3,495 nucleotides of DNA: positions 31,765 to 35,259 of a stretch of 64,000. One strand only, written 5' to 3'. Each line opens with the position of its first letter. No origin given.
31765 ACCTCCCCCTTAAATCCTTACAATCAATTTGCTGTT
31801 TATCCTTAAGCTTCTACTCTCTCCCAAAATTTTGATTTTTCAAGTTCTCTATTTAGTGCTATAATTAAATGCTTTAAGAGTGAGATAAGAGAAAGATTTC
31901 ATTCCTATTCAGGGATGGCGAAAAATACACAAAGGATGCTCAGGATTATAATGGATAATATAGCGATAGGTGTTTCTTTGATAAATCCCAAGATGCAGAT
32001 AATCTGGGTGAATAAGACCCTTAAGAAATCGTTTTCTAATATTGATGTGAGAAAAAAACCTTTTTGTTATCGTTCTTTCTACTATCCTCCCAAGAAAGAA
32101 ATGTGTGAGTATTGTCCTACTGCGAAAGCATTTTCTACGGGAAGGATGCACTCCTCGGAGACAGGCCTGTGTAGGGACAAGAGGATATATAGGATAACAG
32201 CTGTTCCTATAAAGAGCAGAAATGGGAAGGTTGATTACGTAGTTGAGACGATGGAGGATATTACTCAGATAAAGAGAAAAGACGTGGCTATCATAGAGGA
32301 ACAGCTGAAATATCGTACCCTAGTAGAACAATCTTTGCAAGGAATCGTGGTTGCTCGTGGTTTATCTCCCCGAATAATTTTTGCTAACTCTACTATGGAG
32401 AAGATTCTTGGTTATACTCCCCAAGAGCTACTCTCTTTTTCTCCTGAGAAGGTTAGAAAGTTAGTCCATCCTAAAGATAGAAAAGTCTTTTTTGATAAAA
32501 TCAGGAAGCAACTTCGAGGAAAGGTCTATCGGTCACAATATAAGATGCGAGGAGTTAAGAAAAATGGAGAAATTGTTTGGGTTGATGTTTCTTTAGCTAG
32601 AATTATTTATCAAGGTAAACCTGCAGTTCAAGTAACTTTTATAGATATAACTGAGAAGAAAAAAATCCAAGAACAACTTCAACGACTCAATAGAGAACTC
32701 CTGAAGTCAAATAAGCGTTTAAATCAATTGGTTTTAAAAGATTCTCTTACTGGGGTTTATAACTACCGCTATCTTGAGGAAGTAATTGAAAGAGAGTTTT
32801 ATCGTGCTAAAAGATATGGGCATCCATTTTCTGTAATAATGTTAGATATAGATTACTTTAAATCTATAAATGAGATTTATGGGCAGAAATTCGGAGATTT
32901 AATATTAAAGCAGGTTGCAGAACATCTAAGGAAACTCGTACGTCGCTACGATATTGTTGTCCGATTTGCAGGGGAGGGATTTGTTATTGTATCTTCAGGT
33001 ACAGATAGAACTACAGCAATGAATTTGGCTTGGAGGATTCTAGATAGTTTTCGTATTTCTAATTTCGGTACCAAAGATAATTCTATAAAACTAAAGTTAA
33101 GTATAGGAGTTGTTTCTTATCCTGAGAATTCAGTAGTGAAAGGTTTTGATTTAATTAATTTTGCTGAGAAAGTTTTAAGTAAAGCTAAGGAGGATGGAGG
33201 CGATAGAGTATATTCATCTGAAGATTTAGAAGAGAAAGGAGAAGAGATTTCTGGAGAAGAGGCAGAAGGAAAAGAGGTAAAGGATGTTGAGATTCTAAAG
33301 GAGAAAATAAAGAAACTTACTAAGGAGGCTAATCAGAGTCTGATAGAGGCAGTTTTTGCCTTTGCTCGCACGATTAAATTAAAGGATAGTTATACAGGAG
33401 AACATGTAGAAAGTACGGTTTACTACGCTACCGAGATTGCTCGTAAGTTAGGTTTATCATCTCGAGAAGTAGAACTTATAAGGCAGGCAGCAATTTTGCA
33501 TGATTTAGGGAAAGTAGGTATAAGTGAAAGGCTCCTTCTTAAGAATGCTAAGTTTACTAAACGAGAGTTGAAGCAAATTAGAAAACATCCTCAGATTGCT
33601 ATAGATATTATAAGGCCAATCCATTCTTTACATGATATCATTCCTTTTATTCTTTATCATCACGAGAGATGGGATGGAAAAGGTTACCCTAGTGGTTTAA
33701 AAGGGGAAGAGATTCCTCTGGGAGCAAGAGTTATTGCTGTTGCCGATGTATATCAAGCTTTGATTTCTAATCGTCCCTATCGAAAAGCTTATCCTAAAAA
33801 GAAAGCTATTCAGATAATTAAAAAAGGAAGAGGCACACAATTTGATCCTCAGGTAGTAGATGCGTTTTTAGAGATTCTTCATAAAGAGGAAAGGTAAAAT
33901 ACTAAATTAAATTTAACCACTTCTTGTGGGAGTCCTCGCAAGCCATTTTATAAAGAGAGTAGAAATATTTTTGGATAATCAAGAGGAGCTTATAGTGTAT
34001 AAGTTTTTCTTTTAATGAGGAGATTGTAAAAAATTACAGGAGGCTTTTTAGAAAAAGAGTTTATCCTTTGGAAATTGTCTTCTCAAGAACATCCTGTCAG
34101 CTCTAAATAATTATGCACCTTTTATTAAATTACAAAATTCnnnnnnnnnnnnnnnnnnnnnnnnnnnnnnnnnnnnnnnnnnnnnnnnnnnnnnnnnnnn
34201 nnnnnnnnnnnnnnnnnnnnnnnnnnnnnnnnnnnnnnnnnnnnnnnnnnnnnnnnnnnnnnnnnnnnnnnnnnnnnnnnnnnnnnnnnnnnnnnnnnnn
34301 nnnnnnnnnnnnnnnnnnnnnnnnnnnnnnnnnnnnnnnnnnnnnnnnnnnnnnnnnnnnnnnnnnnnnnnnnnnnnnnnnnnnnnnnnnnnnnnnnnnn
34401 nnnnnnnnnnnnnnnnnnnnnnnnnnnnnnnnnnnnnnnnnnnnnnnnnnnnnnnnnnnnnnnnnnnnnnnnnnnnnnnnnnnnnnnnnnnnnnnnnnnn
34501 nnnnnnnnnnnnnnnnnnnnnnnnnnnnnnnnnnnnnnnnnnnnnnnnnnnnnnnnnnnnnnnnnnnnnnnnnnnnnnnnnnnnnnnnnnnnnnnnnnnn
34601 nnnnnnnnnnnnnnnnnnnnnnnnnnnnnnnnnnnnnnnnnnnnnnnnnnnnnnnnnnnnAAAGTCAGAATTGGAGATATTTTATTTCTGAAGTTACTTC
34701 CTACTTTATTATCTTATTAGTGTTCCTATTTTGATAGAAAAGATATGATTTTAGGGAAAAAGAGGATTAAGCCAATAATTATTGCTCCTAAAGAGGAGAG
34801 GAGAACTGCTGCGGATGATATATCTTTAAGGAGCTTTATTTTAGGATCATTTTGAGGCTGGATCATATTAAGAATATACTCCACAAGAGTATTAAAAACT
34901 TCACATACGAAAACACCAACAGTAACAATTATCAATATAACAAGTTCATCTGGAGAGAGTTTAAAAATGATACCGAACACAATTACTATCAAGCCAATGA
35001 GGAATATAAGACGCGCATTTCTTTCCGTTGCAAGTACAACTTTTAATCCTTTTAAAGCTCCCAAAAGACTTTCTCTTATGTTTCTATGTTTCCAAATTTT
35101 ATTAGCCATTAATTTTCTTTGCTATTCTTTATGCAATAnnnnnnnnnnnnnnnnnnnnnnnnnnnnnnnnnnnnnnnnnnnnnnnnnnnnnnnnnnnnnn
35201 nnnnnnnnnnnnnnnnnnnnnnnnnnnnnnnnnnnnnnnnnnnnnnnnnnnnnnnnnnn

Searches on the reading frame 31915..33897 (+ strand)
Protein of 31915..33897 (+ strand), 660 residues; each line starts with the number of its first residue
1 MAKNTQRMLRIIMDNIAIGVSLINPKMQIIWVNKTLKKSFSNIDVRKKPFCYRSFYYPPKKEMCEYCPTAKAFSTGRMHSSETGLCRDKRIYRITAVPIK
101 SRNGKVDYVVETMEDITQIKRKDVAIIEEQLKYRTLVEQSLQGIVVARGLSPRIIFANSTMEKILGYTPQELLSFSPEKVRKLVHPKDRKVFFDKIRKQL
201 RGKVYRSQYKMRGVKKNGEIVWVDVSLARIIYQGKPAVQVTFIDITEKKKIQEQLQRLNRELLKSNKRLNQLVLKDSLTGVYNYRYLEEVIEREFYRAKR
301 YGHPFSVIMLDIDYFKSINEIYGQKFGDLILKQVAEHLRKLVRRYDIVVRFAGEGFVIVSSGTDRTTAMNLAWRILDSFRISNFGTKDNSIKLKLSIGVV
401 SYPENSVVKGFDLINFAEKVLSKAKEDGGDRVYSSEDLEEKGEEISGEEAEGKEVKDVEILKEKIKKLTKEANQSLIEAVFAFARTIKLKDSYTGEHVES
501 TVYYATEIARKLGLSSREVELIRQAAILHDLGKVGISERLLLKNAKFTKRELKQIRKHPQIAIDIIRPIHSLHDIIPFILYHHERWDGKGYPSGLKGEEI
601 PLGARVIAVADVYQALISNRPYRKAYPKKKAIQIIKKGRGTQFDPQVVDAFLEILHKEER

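Call 14: search_protein_families(library=pfam, proteins=[window:31915-33897:+], max_evalue=0.001)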
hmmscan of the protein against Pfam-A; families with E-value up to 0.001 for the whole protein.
window:31915-33897:+ (660 aa): 9 families
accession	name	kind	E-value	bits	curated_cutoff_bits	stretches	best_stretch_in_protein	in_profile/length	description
PF13487.12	HD_5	-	7.3e-38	130.4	27.2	1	484-647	4-170/170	HD domain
PF00990.26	GGDEF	-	1.2e-36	126.3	23.8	1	275-430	3-160/161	Diguanylate cyclase, GGDEF domain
PF01966.28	HD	-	4.6e-20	72.5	22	1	495-615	2-115/116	HD domain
PF13426.13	PAS_9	-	6.8e-19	68.5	27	1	153-247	12-103/103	PAS domain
PF08447.18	PAS_3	-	2.5e-15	57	25.6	1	154-228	1-73/89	PAS fold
PF13188.13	PAS_8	-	4.3e-11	42.7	21.8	1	132-173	2-43/65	PAS domain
PF08448.16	PAS_4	-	1.1e-10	42.1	23.1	1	16-119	4-108/110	PAS fold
PF00989.32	PAS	-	1.4e-09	38.4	22.6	1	132-245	2-113/113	PAS fold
PF24898.2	GGDEF_GdpP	-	3.8e-05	24.4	30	1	311-433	2-117/126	Cyclic-di-AMP phosphodiesterase GdpP-like, GGDEF domain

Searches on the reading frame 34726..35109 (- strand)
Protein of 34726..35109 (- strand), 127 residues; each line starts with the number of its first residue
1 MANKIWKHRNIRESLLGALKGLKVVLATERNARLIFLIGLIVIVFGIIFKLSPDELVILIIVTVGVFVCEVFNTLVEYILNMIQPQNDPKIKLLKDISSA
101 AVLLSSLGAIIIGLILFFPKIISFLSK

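Call 14: search_protein_families(library=pfam, proteins=[window:34726-35109:-], max_evalue=0.001)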
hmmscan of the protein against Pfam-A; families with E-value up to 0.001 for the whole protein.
window:34726-35109:- (127 aa): 1 family
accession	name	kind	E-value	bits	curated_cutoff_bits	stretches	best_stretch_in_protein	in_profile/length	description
PF01219.24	DAGK_prokar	-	8.4e-26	90.2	22.3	1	18-117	3-102/102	Prokaryotic diacylglycerol kinase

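Call 71: search_protein_families(library=ncbifam, proteins=[window:34726-35109:-], max_evalue=0.00001)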
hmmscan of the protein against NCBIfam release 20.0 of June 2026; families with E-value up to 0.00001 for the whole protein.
window:34726-35109:- (127 aa): 0 families
